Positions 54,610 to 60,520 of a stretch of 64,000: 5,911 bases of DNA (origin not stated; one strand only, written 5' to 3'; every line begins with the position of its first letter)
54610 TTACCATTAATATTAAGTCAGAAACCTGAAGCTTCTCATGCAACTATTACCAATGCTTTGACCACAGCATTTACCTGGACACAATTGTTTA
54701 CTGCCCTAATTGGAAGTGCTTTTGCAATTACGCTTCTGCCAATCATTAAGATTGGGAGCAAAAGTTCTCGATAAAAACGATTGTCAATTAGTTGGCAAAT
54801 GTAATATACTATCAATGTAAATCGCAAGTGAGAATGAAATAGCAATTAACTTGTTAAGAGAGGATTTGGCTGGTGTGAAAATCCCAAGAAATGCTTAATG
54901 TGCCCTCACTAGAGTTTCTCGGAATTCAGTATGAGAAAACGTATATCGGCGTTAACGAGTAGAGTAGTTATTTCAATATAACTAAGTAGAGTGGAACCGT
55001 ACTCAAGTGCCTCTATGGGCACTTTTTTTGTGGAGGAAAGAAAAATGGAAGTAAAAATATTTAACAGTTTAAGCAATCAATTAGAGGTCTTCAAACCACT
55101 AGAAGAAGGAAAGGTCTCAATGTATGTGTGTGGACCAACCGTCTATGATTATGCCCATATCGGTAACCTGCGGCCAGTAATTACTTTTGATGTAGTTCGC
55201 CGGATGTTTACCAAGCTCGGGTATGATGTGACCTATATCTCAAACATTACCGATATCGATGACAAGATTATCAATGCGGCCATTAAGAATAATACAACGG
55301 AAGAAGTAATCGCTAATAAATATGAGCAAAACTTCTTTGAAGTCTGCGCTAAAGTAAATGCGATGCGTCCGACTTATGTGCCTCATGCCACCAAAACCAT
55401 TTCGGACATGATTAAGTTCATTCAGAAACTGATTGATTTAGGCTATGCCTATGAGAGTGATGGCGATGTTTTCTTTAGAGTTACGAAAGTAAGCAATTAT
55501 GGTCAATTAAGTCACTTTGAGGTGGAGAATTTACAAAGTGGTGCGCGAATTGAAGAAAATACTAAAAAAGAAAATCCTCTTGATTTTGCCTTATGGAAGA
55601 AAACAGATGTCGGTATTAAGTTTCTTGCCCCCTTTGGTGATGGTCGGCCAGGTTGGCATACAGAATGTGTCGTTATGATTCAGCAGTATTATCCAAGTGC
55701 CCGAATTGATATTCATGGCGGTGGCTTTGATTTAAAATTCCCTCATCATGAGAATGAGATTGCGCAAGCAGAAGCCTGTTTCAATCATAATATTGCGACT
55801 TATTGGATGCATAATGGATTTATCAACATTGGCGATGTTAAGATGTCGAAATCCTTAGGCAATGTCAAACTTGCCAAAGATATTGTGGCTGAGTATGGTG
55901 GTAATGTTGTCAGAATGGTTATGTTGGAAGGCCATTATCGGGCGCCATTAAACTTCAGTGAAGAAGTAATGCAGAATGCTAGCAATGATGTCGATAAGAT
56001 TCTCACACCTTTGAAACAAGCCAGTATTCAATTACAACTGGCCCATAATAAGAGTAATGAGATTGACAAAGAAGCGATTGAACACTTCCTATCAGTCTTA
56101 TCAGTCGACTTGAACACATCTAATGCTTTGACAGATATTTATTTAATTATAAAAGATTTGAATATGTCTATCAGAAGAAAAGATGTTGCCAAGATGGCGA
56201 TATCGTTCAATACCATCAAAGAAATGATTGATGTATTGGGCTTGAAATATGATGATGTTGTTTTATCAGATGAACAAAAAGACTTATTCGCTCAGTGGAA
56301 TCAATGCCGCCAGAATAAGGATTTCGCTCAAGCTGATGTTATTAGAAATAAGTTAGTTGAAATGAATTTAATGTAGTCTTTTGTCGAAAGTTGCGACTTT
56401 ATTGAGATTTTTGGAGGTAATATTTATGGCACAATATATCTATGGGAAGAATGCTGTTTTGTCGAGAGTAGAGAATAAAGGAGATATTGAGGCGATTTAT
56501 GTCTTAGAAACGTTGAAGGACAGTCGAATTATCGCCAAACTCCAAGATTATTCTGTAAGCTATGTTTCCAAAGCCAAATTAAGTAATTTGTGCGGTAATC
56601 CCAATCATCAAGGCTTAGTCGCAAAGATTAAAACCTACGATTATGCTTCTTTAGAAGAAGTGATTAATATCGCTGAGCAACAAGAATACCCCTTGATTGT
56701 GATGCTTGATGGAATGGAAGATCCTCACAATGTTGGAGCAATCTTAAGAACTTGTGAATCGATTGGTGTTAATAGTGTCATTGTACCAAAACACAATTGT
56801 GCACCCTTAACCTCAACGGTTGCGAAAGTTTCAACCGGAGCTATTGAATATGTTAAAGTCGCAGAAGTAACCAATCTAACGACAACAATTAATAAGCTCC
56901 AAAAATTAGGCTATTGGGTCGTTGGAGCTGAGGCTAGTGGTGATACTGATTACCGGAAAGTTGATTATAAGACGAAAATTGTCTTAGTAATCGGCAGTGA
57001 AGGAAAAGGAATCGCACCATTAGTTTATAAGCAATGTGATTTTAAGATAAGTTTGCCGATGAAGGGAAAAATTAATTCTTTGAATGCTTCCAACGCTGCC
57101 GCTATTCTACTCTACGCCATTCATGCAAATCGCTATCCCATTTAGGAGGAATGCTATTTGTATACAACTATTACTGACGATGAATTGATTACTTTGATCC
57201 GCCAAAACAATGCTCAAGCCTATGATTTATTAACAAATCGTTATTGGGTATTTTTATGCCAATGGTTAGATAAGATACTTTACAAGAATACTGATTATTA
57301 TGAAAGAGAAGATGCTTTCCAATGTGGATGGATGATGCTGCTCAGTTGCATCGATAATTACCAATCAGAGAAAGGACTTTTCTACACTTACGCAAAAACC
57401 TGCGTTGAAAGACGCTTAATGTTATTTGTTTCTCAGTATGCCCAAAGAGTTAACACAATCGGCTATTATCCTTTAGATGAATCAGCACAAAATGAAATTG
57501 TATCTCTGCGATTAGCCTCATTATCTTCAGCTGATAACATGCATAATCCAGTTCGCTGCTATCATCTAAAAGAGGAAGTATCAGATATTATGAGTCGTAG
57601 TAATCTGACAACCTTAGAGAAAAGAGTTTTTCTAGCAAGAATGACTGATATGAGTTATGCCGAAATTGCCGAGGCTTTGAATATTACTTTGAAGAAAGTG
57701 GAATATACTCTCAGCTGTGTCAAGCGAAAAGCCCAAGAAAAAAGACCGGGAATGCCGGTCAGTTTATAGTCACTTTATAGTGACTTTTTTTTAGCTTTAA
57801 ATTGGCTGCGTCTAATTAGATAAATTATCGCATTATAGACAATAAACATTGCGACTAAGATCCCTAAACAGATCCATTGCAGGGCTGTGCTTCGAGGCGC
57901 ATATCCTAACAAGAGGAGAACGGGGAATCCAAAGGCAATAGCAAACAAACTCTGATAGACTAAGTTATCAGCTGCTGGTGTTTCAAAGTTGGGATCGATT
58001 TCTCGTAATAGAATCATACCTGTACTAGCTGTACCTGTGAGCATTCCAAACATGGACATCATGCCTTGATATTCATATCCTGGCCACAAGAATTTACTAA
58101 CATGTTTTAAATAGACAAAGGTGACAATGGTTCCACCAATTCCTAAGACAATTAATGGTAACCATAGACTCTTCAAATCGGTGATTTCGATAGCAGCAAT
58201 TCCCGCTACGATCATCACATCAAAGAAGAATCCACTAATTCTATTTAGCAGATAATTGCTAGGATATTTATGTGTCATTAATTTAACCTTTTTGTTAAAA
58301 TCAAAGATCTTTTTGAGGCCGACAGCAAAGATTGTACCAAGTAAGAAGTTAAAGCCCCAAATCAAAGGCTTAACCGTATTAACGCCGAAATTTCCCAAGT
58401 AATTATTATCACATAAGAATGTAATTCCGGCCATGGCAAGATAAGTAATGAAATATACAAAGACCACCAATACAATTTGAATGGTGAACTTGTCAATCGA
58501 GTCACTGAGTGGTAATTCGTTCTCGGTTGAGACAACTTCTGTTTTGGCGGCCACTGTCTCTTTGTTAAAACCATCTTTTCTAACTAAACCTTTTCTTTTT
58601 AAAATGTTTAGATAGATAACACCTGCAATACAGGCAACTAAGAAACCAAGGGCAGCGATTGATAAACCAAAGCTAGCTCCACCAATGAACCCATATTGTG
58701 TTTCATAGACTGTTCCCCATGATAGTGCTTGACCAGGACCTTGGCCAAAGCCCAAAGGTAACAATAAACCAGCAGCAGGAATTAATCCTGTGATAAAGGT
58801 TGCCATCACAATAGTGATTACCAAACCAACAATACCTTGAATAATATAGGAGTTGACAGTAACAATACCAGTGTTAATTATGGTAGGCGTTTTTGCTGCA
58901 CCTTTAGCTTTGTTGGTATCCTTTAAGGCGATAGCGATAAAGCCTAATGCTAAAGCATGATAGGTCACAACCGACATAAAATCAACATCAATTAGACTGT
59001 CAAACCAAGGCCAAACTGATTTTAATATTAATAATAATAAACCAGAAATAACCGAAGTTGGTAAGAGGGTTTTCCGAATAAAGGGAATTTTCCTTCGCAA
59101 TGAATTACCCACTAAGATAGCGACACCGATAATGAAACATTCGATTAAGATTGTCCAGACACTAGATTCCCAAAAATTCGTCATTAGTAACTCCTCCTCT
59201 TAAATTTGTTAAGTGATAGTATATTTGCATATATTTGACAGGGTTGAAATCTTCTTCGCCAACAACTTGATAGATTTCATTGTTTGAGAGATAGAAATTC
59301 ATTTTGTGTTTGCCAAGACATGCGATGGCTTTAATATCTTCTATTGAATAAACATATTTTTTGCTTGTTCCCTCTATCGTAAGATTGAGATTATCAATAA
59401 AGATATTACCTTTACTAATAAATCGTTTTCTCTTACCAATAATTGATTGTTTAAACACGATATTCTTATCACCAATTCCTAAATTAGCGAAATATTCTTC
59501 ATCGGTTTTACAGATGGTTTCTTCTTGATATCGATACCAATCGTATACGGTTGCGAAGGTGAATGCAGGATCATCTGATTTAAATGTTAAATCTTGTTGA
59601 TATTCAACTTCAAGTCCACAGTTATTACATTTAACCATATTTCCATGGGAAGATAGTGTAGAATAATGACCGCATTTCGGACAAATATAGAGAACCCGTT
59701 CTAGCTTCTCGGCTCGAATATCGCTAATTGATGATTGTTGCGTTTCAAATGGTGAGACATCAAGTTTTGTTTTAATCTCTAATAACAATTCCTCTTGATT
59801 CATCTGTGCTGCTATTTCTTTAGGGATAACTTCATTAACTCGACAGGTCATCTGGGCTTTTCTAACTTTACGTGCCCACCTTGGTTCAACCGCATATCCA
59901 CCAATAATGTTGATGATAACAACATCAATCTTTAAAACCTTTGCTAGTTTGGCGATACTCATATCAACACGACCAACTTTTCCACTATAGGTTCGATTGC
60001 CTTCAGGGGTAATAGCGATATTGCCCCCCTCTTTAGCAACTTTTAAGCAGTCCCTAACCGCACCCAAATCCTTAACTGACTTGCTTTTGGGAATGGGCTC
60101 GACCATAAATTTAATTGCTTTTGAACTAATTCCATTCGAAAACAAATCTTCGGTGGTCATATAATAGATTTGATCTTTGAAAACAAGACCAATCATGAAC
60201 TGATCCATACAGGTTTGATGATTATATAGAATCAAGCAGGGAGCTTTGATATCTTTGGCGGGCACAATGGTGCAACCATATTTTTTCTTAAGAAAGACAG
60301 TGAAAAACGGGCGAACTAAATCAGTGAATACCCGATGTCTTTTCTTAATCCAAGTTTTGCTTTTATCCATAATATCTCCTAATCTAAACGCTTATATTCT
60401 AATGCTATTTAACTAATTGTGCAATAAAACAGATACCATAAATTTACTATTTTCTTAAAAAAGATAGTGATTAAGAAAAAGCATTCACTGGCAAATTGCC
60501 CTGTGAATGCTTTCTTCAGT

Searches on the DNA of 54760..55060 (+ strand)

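Call 56: search_rna_families(source=window, start=54760, end=55060, threshold=evalue, max_evalue=10, show_alignments=2)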
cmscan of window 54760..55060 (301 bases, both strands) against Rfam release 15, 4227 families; matches with E-value up to 10: 3.
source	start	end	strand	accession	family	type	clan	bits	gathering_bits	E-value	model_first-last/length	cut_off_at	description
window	54816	55017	+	RF00230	T-box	Cis-reg; leader;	-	84.5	93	3.6e-19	1-219/219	no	T-box leader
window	55001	55060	-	RF00082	SraG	Gene; sRNA;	-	15.5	50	2.3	116-177/177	5'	SraG RNA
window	54827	54875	+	RF01306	sR52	Gene; snRNA; snoRNA; CD-box;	-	11.1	50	6.2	1-60/60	no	Small nucleolar RNA sR52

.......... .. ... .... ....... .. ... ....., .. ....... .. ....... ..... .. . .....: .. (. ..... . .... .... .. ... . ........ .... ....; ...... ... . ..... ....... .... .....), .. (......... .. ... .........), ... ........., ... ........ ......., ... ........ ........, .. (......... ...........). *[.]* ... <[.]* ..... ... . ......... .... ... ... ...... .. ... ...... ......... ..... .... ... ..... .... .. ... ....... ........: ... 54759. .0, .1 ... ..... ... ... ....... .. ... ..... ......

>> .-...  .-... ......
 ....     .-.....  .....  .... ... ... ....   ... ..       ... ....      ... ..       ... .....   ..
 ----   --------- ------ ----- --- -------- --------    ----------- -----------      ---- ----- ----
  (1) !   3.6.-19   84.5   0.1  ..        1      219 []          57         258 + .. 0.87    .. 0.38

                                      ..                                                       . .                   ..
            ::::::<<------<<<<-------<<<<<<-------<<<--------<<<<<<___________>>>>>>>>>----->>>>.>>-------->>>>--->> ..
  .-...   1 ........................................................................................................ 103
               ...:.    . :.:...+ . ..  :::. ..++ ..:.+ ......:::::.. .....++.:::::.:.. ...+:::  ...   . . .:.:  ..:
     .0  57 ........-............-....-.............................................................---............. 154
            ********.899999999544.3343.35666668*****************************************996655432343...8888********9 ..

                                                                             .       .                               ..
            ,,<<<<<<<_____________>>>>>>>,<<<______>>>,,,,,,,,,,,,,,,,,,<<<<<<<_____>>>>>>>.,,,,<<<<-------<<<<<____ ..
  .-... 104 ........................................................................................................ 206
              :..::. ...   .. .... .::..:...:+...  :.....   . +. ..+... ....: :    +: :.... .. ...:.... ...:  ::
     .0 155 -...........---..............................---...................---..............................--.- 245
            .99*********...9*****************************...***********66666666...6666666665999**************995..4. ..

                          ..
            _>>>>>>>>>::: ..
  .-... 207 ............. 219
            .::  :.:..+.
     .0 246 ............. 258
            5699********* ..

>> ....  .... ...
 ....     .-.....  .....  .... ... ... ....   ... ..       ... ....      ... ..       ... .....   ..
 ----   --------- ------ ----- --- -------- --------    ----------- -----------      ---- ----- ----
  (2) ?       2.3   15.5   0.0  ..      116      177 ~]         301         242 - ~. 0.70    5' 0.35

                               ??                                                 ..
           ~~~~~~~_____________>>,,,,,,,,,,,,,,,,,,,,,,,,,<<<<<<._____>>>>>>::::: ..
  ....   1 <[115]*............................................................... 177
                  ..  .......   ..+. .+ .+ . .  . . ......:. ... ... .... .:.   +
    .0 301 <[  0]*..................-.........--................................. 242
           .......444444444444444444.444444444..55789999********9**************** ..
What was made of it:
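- GGUGAAAGCC resembles the Rfam Stem I distal-loop consensus (call 56).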

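Call 63: build_rna_model(alignment_id=A3, structure=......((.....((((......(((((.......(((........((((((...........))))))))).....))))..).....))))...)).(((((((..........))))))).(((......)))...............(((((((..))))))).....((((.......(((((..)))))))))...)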
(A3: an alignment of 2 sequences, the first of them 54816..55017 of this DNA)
Model R2 built from alignment A3 (2 sequences, 202 columns); structure: as given.
model positions 202; base pairs 46; branch points 4; effective number of sequences 0.82; information 0.591 bits per position. Calibrated on 0.2 Mb of random sequence (short: E-values are rough).
structure used (alignment columns):
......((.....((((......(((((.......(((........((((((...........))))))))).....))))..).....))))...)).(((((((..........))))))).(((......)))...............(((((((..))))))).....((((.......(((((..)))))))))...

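Call 64: search_with_rna_model(model_id=R2, sources=[window, L002, L003, L004, L005, L006, L007, L008, L009, L010, L011, L012, L013, L014, L015, L016, L017, L018, L019, L020, L021, L022, L023, L024, L025, L026, L027, L028, L029, L030, L031, L032, L033, L034, L035, L036, L037, L038, L039, L040, L041, L042, L043, L044, L045, L046, L047, L048, L049, L050, L051, L052, L053, L054, L055, L056, L057, L058, L059, L060, L061, L062, L063, L064, L065, L066, L067, L068, L069, L070, L071, L072, L073, L074, L075, L076, L077, L078, L079, L080, L081, L082, L084, L086, L089, L090, L092], max_evalue=1, make_alignment=true)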
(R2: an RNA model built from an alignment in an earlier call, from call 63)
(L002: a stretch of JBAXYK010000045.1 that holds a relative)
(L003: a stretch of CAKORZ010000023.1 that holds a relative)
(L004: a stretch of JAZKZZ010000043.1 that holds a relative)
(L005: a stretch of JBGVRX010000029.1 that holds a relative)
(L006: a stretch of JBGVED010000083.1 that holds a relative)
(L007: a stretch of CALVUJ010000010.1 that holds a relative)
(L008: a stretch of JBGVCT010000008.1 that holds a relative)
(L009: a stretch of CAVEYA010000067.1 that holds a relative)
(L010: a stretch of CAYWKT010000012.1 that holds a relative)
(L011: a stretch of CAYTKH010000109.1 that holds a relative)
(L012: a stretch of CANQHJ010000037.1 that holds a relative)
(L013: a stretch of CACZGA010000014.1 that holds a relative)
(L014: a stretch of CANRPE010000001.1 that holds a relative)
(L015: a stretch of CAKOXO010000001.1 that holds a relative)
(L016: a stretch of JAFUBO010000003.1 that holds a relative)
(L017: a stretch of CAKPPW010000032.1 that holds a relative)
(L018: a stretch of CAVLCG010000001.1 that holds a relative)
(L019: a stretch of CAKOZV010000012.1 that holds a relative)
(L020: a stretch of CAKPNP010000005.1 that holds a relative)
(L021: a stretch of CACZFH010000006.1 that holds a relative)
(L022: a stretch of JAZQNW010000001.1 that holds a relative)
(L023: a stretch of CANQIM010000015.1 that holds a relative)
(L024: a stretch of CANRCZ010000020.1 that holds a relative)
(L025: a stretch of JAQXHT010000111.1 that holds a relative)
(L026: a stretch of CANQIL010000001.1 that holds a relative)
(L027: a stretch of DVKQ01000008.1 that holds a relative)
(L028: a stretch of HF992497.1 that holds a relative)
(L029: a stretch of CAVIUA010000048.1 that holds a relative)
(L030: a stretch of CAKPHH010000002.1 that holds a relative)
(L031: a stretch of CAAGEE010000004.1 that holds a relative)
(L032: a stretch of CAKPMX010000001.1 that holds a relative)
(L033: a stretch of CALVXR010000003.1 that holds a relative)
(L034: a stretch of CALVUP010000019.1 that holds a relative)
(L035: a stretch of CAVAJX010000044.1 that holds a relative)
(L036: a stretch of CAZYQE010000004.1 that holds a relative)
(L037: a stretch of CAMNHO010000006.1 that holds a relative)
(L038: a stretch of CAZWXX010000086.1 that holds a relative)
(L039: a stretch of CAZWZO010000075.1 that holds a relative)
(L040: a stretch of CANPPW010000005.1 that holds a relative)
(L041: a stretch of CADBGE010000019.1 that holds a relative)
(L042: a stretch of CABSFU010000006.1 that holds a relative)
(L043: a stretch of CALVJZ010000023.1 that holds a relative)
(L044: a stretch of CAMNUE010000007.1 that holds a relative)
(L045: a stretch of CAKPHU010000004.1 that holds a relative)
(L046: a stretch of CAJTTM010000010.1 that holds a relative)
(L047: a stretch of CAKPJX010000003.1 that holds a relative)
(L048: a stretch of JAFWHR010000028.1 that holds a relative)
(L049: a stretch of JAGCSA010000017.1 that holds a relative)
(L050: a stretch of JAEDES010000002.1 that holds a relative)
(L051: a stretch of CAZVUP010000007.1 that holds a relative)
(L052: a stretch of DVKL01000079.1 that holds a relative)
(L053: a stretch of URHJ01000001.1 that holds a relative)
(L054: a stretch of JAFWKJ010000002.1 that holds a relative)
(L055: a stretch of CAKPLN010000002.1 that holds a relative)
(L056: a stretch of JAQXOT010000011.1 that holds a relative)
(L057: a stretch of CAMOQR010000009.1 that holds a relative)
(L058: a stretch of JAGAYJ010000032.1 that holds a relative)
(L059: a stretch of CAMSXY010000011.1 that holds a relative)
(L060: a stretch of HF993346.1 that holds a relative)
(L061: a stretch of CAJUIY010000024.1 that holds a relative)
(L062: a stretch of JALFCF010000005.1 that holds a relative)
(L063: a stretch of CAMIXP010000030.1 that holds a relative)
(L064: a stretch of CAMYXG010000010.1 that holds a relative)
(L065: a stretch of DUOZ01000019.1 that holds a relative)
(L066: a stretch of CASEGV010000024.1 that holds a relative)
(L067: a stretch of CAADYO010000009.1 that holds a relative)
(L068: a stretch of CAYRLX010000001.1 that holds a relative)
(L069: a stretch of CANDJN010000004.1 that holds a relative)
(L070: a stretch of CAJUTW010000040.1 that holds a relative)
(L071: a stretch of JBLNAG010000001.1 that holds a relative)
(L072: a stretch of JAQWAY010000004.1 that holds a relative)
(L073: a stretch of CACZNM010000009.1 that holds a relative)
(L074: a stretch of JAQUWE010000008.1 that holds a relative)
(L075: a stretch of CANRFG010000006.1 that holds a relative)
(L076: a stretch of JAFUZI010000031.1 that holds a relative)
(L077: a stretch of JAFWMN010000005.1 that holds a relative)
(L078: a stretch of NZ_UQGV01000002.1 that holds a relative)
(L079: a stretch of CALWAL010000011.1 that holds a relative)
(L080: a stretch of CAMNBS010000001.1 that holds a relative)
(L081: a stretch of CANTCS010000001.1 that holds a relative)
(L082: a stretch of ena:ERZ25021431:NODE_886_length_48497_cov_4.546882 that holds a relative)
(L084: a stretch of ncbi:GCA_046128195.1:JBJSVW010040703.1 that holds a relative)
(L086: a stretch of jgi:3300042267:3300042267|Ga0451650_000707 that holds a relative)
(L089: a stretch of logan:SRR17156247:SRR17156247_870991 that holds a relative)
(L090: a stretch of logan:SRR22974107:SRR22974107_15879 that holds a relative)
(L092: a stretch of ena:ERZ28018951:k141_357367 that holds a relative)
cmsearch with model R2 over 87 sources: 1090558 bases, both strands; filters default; matches with E-value up to 1: 3.
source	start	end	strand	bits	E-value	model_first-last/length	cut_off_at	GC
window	54816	55017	+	265.9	9.1e-73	1-202/202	no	0.38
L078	3138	3285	+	37.3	6e-08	1-202/202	no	0.39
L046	3333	3516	+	27.7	3.1e-05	1-202/202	no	0.29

Alignment A4: 3 matches aligned to the model, 216 columns, each read 5' to 3' on its own strand. Consensus structure (alignment columns), stored with it:
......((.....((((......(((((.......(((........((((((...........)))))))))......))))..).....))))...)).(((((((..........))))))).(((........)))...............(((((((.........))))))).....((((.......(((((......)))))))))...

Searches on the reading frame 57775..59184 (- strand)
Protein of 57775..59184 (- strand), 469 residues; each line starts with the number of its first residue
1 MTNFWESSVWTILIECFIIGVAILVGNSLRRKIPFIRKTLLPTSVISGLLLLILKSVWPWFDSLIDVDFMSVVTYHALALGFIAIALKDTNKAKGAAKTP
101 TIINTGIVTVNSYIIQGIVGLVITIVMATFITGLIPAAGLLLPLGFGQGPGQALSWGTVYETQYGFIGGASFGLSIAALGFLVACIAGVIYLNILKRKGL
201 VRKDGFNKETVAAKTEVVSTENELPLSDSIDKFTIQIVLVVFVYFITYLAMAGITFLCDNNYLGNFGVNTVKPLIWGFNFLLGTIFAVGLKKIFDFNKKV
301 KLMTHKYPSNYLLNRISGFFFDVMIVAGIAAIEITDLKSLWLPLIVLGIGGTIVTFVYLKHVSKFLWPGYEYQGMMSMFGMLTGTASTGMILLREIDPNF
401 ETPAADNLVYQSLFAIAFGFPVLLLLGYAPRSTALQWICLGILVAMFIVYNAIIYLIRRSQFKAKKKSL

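Call 7: search_protein_families(library=pfam, proteins=[window:57775-59184:-])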
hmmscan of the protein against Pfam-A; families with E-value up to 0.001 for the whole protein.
window:57775-59184:- (469 aa): 1 family
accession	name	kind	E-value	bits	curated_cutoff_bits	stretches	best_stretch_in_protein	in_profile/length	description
PF03616.19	Glt_symporter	-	1.6e-08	34.1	26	1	18-244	11-234/368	Sodium/glutamate symporter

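Call 8: search_protein_families(library=ncbifam, proteins=[window:57775-59184:-])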
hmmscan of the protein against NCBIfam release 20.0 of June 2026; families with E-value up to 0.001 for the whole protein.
window:57775-59184:- (469 aa): 0 families

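Call 74: search_protein_families(library=padloc, proteins=[window:57775-59184:-], max_evalue=0.01)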
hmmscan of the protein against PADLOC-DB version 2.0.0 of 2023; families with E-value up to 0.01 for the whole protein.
window:57775-59184:- (469 aa): 0 families

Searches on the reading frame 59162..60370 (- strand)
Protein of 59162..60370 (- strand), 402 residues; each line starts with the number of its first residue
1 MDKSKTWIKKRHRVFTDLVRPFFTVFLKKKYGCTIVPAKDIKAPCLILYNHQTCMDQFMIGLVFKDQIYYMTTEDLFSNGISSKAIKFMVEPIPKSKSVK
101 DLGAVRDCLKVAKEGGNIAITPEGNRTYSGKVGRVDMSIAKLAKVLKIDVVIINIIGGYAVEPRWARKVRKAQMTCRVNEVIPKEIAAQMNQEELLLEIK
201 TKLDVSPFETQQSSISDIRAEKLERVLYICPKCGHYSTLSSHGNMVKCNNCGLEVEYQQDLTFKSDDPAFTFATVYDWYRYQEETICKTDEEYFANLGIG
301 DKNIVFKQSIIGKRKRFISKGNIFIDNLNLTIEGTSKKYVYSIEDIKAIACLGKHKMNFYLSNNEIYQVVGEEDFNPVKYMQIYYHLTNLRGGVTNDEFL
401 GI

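Call 7: search_protein_families(library=pfam, proteins=[window:59162-60370:-])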
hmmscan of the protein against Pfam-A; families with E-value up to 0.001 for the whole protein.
window:59162-60370:- (402 aa): 2 families
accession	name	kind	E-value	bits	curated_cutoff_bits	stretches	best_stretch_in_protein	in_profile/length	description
PF01553.26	Acyltransferase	-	7.4e-10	39.2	23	1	42-151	13-127/132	Acyltransferase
PF08271.17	Zn_Ribbon_TF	-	0.00059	19.8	29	0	228-258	1-32/43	TFIIB zinc-binding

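Call 8: search_protein_families(library=ncbifam, proteins=[window:59162-60370:-])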
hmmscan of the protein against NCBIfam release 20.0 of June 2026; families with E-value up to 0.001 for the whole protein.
window:59162-60370:- (402 aa): 4 families
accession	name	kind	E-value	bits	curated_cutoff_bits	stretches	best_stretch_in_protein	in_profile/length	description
TIGR00530.1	AGP_acyltrn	subfamily_domain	3.9e-10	39.6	102.95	1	41-151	12-125/130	1-acylglycerol-3-phosphate O-acyltransferase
NF006386.0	PRK08633.1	equivalog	1.3e-07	29.8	1221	1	18-157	414-553/1147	acyl-[ACP]--phospholipid O-acyltransferase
NF001669.0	PRK00432.1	equivalog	3.4e-05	23.7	54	1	212-258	11-55/58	30S ribosomal protein S27ae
NF011482.0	PRK14892.1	equivalog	0.00029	20.7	109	1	226-282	20-79/101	putative transcription elongation factor Elf1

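Call 74: search_protein_families(library=padloc, proteins=[window:59162-60370:-], max_evalue=0.01)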
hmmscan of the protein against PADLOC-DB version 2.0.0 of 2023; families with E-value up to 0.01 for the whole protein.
window:59162-60370:- (402 aa): 2 families
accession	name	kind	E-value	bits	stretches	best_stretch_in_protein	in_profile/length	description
PDLC05059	PDC-S64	-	0.00019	18.5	1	200-267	172-238/339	-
PDLC04162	HEC-08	-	0.0033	14.6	1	222-294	238-313/358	-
